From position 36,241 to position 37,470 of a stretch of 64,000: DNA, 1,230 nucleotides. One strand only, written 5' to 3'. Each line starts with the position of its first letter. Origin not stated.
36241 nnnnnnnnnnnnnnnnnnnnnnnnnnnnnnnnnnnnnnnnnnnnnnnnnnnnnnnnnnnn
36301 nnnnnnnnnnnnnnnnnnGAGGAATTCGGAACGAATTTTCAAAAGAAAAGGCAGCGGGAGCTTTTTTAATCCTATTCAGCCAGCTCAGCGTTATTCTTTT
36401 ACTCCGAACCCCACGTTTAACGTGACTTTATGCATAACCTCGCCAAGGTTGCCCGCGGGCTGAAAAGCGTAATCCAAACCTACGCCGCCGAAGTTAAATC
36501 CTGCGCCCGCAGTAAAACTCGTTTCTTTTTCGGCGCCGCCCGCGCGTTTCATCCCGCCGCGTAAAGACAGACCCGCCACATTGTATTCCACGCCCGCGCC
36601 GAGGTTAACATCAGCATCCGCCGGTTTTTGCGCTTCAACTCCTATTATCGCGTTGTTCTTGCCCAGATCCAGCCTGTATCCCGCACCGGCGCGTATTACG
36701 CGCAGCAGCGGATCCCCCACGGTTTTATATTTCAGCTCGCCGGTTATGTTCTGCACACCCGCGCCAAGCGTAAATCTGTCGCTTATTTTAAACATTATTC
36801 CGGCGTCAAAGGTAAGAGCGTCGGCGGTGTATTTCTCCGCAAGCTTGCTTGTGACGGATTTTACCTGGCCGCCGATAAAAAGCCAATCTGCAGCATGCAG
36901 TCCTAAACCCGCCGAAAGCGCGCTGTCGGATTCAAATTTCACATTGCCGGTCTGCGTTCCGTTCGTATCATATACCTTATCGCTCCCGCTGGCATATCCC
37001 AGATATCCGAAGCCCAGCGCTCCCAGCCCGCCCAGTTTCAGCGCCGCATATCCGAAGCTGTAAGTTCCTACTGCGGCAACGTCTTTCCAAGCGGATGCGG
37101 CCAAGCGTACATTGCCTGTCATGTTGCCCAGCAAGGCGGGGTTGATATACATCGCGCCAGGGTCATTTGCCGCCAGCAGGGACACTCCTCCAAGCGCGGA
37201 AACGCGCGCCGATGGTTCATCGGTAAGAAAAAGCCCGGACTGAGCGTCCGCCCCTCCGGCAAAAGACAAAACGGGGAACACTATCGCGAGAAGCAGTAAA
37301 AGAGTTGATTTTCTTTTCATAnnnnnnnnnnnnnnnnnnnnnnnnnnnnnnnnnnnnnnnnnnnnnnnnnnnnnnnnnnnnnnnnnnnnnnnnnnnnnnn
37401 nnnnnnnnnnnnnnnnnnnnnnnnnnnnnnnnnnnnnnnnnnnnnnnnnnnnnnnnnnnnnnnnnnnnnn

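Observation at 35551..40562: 152-bp duplication of the carboxypeptidase 3' end brackets a 4.7-kb Kelch/PorV/zinc-ribbon island, an integrated cassette without an integrase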

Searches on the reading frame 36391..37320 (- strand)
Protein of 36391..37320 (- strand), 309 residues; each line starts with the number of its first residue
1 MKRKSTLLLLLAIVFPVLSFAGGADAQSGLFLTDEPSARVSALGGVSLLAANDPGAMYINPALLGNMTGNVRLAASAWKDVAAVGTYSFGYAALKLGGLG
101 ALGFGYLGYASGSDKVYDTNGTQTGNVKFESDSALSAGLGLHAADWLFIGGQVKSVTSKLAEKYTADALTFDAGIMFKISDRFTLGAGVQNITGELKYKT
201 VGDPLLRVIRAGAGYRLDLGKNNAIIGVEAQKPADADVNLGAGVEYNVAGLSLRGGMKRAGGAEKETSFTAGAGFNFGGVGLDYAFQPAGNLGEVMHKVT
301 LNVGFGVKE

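Call 6: search_protein_families(library=pfam, proteins=[window:36391-37320:-], max_evalue=0.01)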
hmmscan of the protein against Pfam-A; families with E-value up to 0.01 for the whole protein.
window:36391-37320:- (309 aa): 1 family
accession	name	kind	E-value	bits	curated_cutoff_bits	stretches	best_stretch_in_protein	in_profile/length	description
PF11751.14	PorP_SprF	-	1.4e-07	31.8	22.3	1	57-286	17-252/273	Type IX secretion system membrane protein PorP/SprF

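Call 18: find_homologous_proteins(query=window:36391-37320:-)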
Query window:36391-37320:- (309 aa): 20 proteins with E <= 0.001 among 8000 candidates.
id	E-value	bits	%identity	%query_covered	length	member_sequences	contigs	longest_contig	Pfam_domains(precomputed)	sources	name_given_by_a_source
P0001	8.0e-193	658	100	100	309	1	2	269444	PF11751.15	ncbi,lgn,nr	ncbi:MAG: PorV/PorQ family protein [Elusimicrobia bacterium]|nr:PorV/PorQ family protein [Elusimicro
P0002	8.8e-160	549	83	100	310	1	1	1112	PF11751.15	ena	-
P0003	1.2e-99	352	60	96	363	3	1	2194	-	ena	-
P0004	8.3e-73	263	47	99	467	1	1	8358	-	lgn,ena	-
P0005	1.9e-71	259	53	85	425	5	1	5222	-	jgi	jgi:hypothetical protein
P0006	1.9e-70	256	46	99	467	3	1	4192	-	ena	-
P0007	2.7e-18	85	31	90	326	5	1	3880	-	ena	-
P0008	3.4e-12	65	30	95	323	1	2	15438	-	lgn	-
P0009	2.3e-10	59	27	90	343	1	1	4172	-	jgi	jgi:hypothetical protein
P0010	6.3e-10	57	26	90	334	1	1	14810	-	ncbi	-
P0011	1.2e-9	56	30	75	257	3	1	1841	PF03687.21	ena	-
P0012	5.7e-8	51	30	97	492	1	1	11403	PF11751.15,PF03783.21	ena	-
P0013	2.5e-7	49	28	99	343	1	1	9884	PF19572.6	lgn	-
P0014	4.5e-7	48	26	90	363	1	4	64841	-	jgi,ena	-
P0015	5.7e-7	47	26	99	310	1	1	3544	-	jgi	jgi:hypothetical protein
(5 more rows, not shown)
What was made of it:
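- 36391..37320 (-): PorV/PorQ-family outer-membrane barrel (309 aa); its start codon lies 2 nt after the Kelch stop. P0001 100% identical (call 18).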

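Call 19: find_encoding_contigs(protein=P0001, flank=10000, max_places=10)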
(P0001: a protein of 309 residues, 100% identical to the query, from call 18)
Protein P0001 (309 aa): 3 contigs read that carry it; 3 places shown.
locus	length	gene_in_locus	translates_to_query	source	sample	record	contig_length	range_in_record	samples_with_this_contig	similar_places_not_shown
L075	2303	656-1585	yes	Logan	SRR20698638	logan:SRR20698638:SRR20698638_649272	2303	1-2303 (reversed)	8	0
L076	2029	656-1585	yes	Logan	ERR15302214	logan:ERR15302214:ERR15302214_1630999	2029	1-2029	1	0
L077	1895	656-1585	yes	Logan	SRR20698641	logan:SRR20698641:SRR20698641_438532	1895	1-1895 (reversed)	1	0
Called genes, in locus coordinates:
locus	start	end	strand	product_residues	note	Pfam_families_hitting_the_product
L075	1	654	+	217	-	?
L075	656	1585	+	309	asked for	PF11751:PorP_SprF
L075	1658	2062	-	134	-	-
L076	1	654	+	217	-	?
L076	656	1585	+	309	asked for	PF11751:PorP_SprF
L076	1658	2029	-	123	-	?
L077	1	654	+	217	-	?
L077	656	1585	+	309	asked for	PF11751:PorP_SprF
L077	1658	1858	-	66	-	-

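Call 20: find_encoding_contigs(protein=P0004, flank=10000, max_places=6)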
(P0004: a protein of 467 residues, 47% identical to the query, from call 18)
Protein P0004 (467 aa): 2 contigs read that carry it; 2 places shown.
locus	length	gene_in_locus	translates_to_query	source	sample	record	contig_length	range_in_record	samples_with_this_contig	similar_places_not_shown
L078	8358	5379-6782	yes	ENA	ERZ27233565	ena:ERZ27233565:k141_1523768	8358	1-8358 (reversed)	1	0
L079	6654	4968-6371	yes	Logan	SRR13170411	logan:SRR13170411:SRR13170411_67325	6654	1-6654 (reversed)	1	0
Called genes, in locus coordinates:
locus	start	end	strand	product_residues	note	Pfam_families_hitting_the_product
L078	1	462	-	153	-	PF07963:N_methyl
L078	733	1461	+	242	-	PF00072:Response_reg, PF00486:Trans_reg_C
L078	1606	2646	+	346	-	-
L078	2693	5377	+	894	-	PF07705:CARDB, PF19190:BACON_2 (weak), PF13860:FlgD_ig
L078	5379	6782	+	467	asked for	-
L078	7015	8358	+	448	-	?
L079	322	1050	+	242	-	PF00072:Response_reg, PF00486:Trans_reg_C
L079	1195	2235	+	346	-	-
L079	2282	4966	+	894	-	PF07705:CARDB, PF19190:BACON_2 (weak), PF13860:FlgD_ig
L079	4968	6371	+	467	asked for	-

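Call 30: find_encoding_contigs(protein=P0005, flank=10000, max_places=6)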
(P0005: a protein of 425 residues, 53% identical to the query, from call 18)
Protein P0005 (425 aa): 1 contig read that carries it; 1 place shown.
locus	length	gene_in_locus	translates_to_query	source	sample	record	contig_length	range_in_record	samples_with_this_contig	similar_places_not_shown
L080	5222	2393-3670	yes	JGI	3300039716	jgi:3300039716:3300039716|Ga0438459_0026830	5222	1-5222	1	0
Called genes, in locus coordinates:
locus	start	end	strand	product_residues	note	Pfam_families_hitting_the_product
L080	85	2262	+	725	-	PF01436:NHL (faint), PF01833:TIG (faint), PF13860:FlgD_ig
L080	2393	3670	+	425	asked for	-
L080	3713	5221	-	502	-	?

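Call 31: find_encoding_contigs(protein=P0003, flank=10000, max_places=6)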
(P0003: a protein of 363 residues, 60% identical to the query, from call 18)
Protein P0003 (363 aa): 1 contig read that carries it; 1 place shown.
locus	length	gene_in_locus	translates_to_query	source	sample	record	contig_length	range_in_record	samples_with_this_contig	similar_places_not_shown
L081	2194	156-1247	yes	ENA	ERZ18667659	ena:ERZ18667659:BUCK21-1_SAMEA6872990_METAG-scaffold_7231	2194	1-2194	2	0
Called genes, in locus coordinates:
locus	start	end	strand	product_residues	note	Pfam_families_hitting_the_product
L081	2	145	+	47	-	?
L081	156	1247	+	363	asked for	-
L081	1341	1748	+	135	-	PF03783:CsgG, PF13036:LpoB (weak)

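Call 39: search_protein_families(library=ncbifam, proteins=[window:36391-37320:-], max_evalue=0.01)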
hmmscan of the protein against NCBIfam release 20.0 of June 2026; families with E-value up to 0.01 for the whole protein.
window:36391-37320:- (309 aa): 3 families
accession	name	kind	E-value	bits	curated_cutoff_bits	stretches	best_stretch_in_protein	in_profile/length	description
NF033709.1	PorV_fam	subfamily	3.2e-26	92.7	90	1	31-305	6-326/326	PorV/PorQ family protein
NF033711.1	T9SS_PorQ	equivalog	2.9e-20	72.6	220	1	6-217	4-213/335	type IX secretion system protein PorQ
NF052325.1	PorVQ2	equivalog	0.00014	20.9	325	0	34-194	32-200/354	putative type IX sorting system protein PorV2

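Call 62: find_encoding_contigs(protein=P0002, flank=5000, max_places=4)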
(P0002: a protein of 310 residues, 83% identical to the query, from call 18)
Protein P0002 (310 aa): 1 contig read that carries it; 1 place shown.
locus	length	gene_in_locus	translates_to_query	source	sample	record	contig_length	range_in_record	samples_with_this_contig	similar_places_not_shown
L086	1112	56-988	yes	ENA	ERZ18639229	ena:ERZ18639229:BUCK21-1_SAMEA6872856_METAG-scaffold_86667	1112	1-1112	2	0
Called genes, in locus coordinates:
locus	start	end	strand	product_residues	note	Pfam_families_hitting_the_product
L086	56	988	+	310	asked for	PF11751:PorP_SprF (weak)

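Call 83: find_related_loci(query=window:36391-37320:-, collection=viral_contigs, flank=8000)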
Query window:36391-37320:- (309 aa) in viral_contigs; peptide patterns used: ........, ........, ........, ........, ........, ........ (x = any residue, [..] = any of these).
11 stretches matched a pattern, but none encodes a relative of the query by tblastn (E <= 1e-3).
